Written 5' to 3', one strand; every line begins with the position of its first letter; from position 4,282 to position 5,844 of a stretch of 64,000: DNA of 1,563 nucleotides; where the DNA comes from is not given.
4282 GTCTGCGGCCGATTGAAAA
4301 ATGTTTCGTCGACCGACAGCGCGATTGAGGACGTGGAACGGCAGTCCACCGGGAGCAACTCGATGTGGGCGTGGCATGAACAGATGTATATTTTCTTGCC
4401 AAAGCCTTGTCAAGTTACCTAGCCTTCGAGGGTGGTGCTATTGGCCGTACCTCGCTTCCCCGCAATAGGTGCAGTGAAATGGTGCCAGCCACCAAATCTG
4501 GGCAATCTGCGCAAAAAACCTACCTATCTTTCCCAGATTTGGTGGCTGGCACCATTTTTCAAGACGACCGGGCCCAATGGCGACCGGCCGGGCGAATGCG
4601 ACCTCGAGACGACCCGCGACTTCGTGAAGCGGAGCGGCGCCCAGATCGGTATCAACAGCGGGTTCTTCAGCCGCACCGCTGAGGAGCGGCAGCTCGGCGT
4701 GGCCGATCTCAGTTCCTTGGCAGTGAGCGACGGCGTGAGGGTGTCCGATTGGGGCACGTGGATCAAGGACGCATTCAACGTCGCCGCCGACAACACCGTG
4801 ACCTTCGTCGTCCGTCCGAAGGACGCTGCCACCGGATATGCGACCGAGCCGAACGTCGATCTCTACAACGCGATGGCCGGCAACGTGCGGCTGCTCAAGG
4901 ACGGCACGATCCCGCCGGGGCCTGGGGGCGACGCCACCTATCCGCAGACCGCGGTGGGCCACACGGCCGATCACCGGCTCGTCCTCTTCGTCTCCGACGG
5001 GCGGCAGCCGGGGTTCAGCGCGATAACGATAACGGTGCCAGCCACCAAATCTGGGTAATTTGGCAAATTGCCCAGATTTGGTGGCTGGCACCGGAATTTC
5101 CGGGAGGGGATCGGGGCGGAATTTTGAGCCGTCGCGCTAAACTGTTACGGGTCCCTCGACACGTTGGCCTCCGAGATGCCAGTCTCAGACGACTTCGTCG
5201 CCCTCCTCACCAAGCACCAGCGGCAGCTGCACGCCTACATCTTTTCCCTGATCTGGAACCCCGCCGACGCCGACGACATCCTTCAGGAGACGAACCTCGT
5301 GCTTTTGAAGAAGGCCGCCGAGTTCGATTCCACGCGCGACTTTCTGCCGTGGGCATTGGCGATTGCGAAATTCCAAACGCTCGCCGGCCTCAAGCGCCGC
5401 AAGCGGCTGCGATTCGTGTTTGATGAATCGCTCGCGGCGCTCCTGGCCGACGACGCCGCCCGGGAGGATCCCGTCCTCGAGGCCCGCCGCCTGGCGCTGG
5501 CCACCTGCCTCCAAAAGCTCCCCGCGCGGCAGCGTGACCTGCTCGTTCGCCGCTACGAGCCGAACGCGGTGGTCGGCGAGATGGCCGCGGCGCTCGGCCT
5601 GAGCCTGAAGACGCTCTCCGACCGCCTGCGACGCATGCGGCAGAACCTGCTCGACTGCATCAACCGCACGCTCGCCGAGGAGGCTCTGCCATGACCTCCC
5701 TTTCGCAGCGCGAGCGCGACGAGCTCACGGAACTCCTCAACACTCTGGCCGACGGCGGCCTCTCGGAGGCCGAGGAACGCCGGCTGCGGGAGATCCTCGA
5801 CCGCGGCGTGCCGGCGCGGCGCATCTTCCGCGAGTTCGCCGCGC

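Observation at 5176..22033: ECF sigma / FecR-type anti-sigma whose sensor domain resembles the C-terminal domain of two downstream giant secreted proteins; locus includes a dehydrogenase-cytochrome c fusion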

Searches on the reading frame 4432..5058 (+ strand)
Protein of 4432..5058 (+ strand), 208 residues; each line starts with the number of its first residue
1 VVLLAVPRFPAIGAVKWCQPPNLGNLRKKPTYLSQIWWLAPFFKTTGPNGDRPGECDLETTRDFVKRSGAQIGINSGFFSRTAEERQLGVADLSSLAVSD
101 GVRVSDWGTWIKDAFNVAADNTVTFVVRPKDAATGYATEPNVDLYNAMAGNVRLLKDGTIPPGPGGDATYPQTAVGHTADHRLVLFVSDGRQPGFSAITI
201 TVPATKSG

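Call 27: search_protein_families(library=pfam, proteins=[window:4432-5058:+], max_evalue=0.01)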
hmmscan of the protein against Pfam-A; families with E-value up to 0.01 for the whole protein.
window:4432-5058:+ (208 aa): 1 family
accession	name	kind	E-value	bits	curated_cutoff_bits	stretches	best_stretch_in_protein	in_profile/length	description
PF09992.14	NAGPA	-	9.4e-12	45.9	25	1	69-200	2-118/169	Phosphodiester glycosidase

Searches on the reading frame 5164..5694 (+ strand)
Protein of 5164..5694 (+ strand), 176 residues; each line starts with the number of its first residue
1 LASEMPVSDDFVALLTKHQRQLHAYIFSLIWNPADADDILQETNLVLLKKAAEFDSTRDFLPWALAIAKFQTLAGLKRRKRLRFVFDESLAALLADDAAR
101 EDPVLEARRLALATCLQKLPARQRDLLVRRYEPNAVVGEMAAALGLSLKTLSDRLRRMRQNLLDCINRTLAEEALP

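Call 9: search_protein_families(library=pfam, proteins=[window:5164-5694:+], max_evalue=0.1)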
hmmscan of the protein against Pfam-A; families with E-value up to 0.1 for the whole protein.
window:5164-5694:+ (176 aa): 5 families
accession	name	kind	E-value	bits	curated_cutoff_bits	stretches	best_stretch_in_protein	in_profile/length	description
PF04542.20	Sigma70_r2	-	1.1e-11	44.7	24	1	14-81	1-70/71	Sigma-70 region 2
PF04545.22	Sigma70_r4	-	3.2e-06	27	24.1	1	115-162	1-48/50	Sigma-70, region 4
PF08281.18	Sigma70_r4_2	-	1.7e-05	24.8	25.7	1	110-162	2-54/54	Sigma-70, region 4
PF13412.12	HTH_24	-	0.013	15.5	21.9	1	137-160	20-43/48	Winged helix-turn-helix DNA-binding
PF04967.18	HTH_10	-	0.017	15.3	23.1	1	137-163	26-52/53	HTH DNA binding domain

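Call 10: search_protein_families(library=ncbifam, proteins=[window:5164-5694:+], max_evalue=0.1)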
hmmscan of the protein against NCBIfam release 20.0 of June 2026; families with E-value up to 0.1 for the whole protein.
window:5164-5694:+ (176 aa): 84 families (the best 25 are shown)
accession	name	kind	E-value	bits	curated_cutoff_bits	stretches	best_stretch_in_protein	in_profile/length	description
TIGR02989.1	Sig-70_gvs1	subfamily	2.5e-43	147.7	124.55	1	10-166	2-158/158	RNA polymerase sigma-70 factor, Rhodopirellula/Verrucomicrobium family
TIGR02937.1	sigma70-ECF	superfamily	4.4e-19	68.7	42.9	1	11-165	3-164/165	sigma-70 family RNA polymerase sigma factor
NF009166.1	PRK12513.1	equivalog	6.1e-18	65.2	206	1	10-164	23-184/193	RNA polymerase sigma factor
TIGR02983.1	SigE-fam_strep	subfamily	2.9e-15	56.5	141.55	1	8-162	5-154/162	SigE family RNA polymerase sigma factor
NF009168.0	PRK12515.1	subfamily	1.6e-14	53.8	236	1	13-168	26-181/189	RNA polymerase sigma factor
NF006089.0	PRK08241.1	subfamily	3.3e-14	52.7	240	2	4-84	17-97/343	RNA polymerase subunit sigma-70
TIGR02960.1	SigX5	hypoth_equivalog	4.9e-13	49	264.75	2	9-95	5-91/322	RNA polymerase sigma-70 factor, TIGR02960 family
NF007215.0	PRK09637.1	equivalog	9.3e-13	48.5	212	1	15-166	7-154/181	RNA polymerase sigma factor SigZ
NF007222.0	PRK09640.1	equivalog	4.2e-12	46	194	1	11-163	28-179/188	RNA polymerase sigma factor SigX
TIGR02985.1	Sig70_bacteroi1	subfamily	6e-12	46.1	126.4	1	10-160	2-156/162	RNA polymerase sigma-70 factor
TIGR02959.1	SigZ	equivalog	8.3e-12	45.3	168.65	1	17-166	3-148/170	RNA polymerase sigma factor SigZ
NF007227.0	PRK09645.1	subfamily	1.1e-11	44.9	202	1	11-155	15-159/177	sigma-70 family RNA polymerase sigma factor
NF058625.1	sigma_PG0214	equivalog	5.2e-11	42.5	130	1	9-169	4-164/170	GFO_1088 family ECF-type sigma factor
NF004113.0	PRK05602.1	equivalog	6.7e-11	42.2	208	1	11-168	47-203/211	RNA polymerase sigma factor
NF053879.1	RNAPolSigSigVBac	equivalog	6.8e-11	42.1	190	1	8-162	3-151/160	RNA polymerase sigma factor SigV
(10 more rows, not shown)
